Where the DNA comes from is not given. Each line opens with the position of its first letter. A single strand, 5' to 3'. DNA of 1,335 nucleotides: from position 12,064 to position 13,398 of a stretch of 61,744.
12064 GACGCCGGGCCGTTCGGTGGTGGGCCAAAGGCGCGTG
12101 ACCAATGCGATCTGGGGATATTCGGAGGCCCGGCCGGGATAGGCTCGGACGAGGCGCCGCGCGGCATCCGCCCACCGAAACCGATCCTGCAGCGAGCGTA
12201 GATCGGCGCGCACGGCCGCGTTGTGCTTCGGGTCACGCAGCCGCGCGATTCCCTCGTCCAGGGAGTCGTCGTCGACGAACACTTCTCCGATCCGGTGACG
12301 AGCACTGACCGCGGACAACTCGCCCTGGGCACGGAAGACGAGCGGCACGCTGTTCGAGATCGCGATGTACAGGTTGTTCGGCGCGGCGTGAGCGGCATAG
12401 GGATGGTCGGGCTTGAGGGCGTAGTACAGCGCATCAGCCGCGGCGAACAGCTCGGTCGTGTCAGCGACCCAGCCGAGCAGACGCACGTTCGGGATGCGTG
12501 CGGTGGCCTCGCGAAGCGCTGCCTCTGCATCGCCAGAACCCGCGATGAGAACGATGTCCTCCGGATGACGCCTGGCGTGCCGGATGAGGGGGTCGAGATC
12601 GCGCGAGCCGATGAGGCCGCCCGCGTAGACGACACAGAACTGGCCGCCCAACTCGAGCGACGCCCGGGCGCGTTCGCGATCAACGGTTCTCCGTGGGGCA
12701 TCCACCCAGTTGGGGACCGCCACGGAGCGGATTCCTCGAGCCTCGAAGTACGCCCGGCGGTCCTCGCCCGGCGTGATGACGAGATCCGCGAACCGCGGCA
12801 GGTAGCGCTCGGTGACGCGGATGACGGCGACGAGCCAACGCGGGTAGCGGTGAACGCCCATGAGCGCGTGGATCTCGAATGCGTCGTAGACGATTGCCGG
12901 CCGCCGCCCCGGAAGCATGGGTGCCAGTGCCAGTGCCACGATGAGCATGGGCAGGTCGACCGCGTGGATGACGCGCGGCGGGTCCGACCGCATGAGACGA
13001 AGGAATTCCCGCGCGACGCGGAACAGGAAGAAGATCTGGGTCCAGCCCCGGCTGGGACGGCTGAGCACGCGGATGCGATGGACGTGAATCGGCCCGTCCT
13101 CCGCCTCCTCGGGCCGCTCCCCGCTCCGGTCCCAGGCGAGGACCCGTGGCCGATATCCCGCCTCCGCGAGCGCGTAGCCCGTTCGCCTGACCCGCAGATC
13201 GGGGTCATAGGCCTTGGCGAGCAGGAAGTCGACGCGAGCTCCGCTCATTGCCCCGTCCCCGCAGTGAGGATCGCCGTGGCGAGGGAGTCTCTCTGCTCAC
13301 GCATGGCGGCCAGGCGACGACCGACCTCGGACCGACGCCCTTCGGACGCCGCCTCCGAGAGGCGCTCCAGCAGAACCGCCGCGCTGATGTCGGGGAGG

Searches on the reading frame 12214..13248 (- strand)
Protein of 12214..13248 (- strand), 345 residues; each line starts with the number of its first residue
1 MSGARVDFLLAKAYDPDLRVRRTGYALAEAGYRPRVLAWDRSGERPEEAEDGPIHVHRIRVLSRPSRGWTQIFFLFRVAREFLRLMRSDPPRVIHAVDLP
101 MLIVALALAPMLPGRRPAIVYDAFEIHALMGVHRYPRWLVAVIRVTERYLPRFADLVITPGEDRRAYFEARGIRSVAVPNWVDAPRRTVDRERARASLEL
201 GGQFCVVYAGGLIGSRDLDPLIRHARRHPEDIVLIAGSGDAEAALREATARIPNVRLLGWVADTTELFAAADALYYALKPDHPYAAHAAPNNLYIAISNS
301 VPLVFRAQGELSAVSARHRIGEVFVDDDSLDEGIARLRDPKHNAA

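Call 47: search_solved_structures(query=window:12214-13248:-, max_evalue=0.01)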
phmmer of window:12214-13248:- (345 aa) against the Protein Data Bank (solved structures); distinct sequences matched with E-value up to 0.01: 0.

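Call 50: search_protein_families(library=pfam, proteins=[window:12214-13248:-], max_evalue=0.1)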
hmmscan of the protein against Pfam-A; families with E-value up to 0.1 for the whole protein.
window:12214-13248:- (345 aa): 3 families
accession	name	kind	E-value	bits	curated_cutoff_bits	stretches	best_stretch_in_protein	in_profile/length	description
PF13579.12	Glyco_trans_4_4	-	4.5e-15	56.8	29.7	1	19-181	6-158/158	Glycosyl transferase 4-like domain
PF13439.12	Glyco_transf_4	-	9.6e-10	39.2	28.5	1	21-184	9-168/170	Glycosyltransferase Family 4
PF13692.12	Glyco_trans_1_4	-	1.6e-05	25.6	27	1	220-330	19-132/142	Glycosyl transferases group 1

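Call 67: find_homologous_proteins(query=window:12214-13248:-, max_evalue=0.00001)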
Query window:12214-13248:- (345 aa): 118 proteins with E <= 0.00001 among 8000 candidates.
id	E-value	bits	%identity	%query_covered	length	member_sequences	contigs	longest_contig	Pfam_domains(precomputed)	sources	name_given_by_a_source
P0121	2.5e-189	647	83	100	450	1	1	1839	PF13579.13,PF13439.13,PF13692.13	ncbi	ncbi:MAG: glycosyltransferase, partial [Candidatus Limnocylindria bacterium]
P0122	2.6e-127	443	64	97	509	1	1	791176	PF13579.13,PF13439.13,PF13692.13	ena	-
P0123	3.2e-127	442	62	100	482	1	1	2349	PF13579.13,PF13439.13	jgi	jgi:hypothetical protein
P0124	1.6e-118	414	57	99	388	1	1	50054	PF13579.13,PF13439.13,PF13692.13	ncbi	-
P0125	4.1e-118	412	55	100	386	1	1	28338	PF00534.27,PF13579.13,PF13439.13,PF13692.13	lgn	-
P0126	5.2e-118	412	57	100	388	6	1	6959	PF13579.13,PF13439.13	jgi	-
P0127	8.9e-116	405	56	99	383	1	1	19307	PF13579.13,PF13439.13,PF13692.13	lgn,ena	-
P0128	1.7e-115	404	56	98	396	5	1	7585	PF13579.13,PF13439.13,PF13692.13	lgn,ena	-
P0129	3.4e-115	403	56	99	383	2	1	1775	PF13579.13,PF13439.13,PF13692.13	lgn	-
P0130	5.9e-115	402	55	99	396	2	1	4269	PF13579.13,PF13439.13,PF13692.13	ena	-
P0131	5.8e-114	399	58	100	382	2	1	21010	PF00534.27,PF13579.13,PF13439.13,PF13692.13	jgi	jgi:glycosyltransferase involved in cell wall biosynthesis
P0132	3.0e-113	396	55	98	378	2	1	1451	PF13579.13,PF13439.13,PF13692.13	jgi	jgi:Glycosyl transferase 4-like domain/Glycosyl transferases group 1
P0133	4.5e-113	396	54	99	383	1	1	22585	PF13579.13,PF13439.13,PF13692.13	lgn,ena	-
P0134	4.6e-113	396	54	100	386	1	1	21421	PF13579.13,PF13439.13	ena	-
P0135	5.3e-113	396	57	99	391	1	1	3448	PF13579.13,PF13439.13,PF13692.13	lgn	-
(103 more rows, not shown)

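Call 79: predict_structure(alignment_id=A2)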
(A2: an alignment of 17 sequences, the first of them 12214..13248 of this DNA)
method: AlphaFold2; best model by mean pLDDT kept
length: 345 residues; sequences in the alignment: 17
mean_pLDDT: 91.9   pTM: 0.86
mean pLDDT of the five models: 91.9, 91.8, 91.3, 90.4, 89.4
residues with pLDDT >= 90: 247; 70-90: 93; 50-70: 5; < 50: 0
segments of 3 or more residues with pLDDT < 50: none
pLDDT, mean of each block of 10 residues (from residue 1): 90 81 92 96 90 94 78 93 96 96 97 95 89 84 93 96 92 91 80 95 95 92 98 93 92 95 90 96 91 90 94 91 96 96 86
secondary structure, 60 per line:
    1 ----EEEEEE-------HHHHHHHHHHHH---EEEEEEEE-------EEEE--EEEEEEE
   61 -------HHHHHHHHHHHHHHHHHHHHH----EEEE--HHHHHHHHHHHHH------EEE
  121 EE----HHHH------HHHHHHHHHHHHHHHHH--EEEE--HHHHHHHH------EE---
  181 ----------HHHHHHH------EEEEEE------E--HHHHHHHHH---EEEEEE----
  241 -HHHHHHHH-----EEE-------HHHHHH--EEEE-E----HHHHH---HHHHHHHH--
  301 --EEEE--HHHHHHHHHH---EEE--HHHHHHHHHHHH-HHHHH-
elements in order: E5-10 H18-29 E33-40 E48-51 E54-60 H68-88 E93-96 H99-111 E118-122 H127-130 H137-153 E156-159 H162-169 H191-197 E204-209 H219-227 E231-236 H242-249 E255-257 H265-270 E273-276 H283-287 H291-298 E303-306 H309-318 E322-324 H327-338 H340-344

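Call 81: fold_search(model_id=the predicted structure, library=pdb)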
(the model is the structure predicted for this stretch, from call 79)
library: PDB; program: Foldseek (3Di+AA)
matches with E <= 10: 1745; with E <= 0.001: 335
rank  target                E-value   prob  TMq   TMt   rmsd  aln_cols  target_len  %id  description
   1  6kih_B                8.4e-15  1.00  0.77  0.68   3.6       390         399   17  Sucrose-phosphate synthase (tll1590) from Thermosynechococcus elongatus (released 2020-05-27)
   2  6kih_A                2.3e-14  1.00  0.78  0.68   3.9       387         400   16  Sucrose-phosphate synthase (tll1590) from Thermosynechococcus elongatus (released 2020-05-27)
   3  6n1x                  2.3e-14  1.00  0.75  0.70   4.6       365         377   14  BshA from Staphylococcus aureus complexed with UDP and N-acetylglucosamine (released 2019-08-21)
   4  3c48_B                5.0e-14  1.00  0.44  0.39  12.0       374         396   16  Structure of the retaining glycosyltransferase MshA: The first step in mycothiol biosynthesis. Organism: Corynebacteri (released 2008-03-25)
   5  3c48_A                5.5e-14  1.00  0.46  0.40  12.1       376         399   17  Structure of the retaining glycosyltransferase MshA: The first step in mycothiol biosynthesis. Organism: Corynebacteri (released 2008-03-25)
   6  3c4q_A                6.9e-14  1.00  0.78  0.70   3.7       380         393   15  Structure of the retaining glycosyltransferase MshA : The first step in mycothiol biosynthesis. Organism : Corynebacte (released 2008-04-01)
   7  3c4q_B                2.1e-13  1.00  0.76  0.67   4.8       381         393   16  Structure of the retaining glycosyltransferase MshA : The first step in mycothiol biosynthesis. Organism : Corynebacte (released 2008-04-01)
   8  6d9t                  2.3e-13  1.00  0.76  0.70   4.5       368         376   14  BshA from Staphylococcus aureus complexed with UDP (released 2019-05-08)
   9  5d00_B                4.6e-13  1.00  0.72  0.69   4.8       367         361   14  Crystal structure of BshA from B. subtilis complexed with N-acetylglucosaminyl-malate and UMP (released 2016-09-07)
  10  3mbo_B                1.1e-12  1.00  0.69  0.65   5.2       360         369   14  Crystal Structure of the Glycosyltransferase BaBshA bound with UDP and L-malate (released 2010-09-29)
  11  5d00_A                1.2e-12  1.00  0.73  0.70   4.6       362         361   15  Crystal structure of BshA from B. subtilis complexed with N-acetylglucosaminyl-malate and UMP (released 2016-09-07)
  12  3mbo_A                1.2e-12  1.00  0.71  0.66   5.3       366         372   15  Crystal Structure of the Glycosyltransferase BaBshA bound with UDP and L-malate (released 2010-09-29)
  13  3mbo_C                1.2e-12  1.00  0.75  0.70   4.5       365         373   16  Crystal Structure of the Glycosyltransferase BaBshA bound with UDP and L-malate (released 2010-09-29)
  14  6eji_A                2.9e-12  1.00  0.68  0.66   4.8       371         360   13  Structure of a glycosyltransferase (released 2018-02-07)
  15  2jjm_A                3.0e-12  1.00  0.73  0.70   4.3       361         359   16  Crystal Structure of a family GT4 glycosyltransferase from Bacillus anthracis ORF BA1558. (released 2008-08-05)
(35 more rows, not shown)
